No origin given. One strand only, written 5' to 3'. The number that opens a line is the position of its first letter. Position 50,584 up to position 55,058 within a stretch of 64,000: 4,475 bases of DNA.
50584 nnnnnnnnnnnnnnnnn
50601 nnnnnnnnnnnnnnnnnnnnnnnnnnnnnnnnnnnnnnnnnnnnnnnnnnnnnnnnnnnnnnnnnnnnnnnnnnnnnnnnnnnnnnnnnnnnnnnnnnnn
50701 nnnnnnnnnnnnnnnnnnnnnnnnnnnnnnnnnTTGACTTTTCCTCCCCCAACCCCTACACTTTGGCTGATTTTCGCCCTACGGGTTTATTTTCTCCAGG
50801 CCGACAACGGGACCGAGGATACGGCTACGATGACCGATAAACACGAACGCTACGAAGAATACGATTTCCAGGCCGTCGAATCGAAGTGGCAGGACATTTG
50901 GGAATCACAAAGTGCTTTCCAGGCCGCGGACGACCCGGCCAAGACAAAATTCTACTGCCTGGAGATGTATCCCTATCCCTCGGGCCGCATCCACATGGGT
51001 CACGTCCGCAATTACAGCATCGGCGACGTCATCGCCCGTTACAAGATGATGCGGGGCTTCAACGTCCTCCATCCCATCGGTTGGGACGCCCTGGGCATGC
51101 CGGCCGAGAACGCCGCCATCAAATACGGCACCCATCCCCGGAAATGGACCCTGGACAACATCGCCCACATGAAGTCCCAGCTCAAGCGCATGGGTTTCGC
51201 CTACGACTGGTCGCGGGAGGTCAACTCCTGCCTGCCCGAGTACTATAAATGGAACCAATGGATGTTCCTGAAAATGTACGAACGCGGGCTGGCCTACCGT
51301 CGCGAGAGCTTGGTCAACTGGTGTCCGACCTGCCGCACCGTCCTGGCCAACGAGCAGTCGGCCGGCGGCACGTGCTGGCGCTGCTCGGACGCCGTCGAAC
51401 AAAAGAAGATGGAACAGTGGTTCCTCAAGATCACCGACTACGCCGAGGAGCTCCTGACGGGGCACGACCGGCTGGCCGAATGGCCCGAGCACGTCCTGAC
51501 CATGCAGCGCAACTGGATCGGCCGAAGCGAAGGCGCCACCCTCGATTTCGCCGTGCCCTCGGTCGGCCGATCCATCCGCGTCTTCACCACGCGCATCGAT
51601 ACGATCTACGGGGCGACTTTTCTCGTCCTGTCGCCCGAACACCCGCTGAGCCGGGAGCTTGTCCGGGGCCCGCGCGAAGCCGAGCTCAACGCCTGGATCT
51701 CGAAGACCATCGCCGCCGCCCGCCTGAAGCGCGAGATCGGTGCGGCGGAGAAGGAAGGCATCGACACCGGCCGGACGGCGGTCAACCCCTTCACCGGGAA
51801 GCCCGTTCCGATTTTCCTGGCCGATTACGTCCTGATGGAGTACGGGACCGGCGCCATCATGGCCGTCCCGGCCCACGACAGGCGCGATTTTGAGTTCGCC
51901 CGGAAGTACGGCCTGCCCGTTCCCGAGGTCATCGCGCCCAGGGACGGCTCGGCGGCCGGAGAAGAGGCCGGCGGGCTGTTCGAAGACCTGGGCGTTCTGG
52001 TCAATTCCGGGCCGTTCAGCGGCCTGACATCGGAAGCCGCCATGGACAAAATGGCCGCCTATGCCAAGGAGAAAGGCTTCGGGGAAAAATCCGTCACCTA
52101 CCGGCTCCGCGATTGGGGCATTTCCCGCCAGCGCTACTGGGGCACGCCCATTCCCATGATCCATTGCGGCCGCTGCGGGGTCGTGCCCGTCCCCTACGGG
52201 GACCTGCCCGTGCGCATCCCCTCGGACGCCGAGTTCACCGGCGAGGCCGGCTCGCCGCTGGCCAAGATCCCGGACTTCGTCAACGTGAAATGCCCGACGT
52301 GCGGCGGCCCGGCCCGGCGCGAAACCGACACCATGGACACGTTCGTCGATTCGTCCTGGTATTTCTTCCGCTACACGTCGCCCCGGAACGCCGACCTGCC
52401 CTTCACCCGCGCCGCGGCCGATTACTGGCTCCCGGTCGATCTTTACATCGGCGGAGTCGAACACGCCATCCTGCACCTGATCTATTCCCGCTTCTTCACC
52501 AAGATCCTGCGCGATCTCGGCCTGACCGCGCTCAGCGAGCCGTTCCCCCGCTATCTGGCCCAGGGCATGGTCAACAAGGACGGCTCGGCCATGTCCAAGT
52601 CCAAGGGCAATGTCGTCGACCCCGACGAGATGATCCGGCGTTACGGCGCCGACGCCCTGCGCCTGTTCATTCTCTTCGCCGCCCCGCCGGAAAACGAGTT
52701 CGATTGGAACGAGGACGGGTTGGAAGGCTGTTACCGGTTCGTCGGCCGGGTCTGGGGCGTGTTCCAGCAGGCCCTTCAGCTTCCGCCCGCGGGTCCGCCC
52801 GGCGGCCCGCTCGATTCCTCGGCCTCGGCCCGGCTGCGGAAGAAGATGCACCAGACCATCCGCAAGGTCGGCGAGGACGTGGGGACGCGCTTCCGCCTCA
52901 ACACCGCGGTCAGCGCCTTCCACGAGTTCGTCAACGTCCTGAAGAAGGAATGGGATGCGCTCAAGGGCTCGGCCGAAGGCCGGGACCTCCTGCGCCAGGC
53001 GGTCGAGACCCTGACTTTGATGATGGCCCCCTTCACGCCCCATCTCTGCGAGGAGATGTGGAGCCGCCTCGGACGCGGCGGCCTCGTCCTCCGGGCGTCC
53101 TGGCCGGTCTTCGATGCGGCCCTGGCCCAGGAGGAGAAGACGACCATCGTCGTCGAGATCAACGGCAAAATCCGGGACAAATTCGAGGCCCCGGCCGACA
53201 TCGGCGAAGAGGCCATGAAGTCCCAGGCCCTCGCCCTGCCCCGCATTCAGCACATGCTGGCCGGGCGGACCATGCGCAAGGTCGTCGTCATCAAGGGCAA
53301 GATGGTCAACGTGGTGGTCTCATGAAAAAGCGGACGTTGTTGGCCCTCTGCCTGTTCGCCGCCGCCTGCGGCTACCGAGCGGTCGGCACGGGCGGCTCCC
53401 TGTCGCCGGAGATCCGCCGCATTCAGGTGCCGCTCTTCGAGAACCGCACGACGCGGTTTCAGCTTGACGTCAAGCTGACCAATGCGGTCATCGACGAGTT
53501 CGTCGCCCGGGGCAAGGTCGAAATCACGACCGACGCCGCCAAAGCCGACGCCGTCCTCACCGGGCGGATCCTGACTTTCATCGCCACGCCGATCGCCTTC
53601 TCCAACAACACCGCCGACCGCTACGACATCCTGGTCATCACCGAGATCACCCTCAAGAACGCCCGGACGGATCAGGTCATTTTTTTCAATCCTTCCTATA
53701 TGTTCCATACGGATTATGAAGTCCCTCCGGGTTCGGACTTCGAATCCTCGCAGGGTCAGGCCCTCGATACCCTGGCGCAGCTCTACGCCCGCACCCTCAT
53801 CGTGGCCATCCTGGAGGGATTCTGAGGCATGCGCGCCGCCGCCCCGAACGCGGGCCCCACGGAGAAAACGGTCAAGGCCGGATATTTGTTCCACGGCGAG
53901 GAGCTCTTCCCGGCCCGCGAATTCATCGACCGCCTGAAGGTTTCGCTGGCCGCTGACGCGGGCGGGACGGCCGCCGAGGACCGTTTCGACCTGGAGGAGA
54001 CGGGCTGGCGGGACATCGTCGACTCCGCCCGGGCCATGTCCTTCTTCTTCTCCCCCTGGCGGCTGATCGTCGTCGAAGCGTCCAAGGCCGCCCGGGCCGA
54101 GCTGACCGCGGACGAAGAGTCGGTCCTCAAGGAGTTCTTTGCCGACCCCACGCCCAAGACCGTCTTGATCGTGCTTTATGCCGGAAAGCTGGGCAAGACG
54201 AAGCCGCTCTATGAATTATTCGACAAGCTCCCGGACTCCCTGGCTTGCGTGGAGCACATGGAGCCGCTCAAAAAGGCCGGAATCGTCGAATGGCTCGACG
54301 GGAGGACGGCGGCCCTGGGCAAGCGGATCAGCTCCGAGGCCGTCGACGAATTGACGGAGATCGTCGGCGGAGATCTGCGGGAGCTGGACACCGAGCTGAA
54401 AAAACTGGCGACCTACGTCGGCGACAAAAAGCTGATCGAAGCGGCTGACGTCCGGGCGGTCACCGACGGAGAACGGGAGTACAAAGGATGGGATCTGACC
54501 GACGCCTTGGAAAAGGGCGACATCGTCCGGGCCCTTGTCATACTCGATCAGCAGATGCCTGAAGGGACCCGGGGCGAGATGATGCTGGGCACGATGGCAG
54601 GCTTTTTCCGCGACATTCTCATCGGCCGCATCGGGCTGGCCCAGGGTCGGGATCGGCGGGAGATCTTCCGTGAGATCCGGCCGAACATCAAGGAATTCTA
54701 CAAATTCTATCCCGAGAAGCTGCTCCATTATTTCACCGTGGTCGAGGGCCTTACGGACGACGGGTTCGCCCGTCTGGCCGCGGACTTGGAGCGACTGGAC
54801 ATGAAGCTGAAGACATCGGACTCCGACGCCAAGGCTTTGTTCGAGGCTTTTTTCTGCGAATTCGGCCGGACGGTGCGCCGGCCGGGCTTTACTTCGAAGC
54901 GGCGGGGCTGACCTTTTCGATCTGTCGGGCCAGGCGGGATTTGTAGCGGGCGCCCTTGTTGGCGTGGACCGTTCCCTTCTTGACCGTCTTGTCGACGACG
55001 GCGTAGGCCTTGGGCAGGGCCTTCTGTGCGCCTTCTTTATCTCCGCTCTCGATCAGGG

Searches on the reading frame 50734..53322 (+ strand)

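Call 76: search_protein_families(library=pfam, proteins=[window:50734-53322:+], max_evalue=0.001)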
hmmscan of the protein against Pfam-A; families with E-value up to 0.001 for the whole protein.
window:50734-53322:+ (863 aa): 6 families
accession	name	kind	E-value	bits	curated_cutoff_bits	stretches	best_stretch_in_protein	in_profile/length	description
PF13603.12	tRNA-synt_1_2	-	3.8e-65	219.3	25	1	259-444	1-184/185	Leucyl-tRNA synthetase, editing domain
PF00133.28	tRNA-synt_1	-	6.9e-55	186.9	22.7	2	51-262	1-225/414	tRNA synthetases class I (I, L, M and V)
PF09334.17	tRNA-synt_1g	-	9.5e-31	107.4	20.1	2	79-220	7-145/391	tRNA synthetases class I (M)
PF08264.19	Anticodon_1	-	2.9e-21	76.3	25.1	1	702-822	5-141/148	Anticodon-binding domain of tRNA ligase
PF01406.26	tRNA-synt_1e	-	2.1e-07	31.1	27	1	606-663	240-296/301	tRNA synthetases class I (C) catalytic domain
PF01921.24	tRNA-synt_1f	-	4.1e-05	23.1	27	0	614-661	277-323/360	tRNA synthetases class I (K)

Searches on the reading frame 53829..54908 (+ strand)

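Call 76: search_protein_families(library=pfam, proteins=[window:53829-54908:+], max_evalue=0.001)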
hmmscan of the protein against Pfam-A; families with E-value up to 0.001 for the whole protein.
window:53829-54908:+ (360 aa): 2 families
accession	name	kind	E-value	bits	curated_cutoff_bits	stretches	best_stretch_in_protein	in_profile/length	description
PF06144.19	DNA_pol3_delta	-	1.1e-06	29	21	1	19-133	1-116/124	DNA polymerase III, delta subunit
PF21694.2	DNA_pol3_delta_C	-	0.00061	20.2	27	0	221-344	5-120/121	DNA polymerase III delta subunit, C-terminal domain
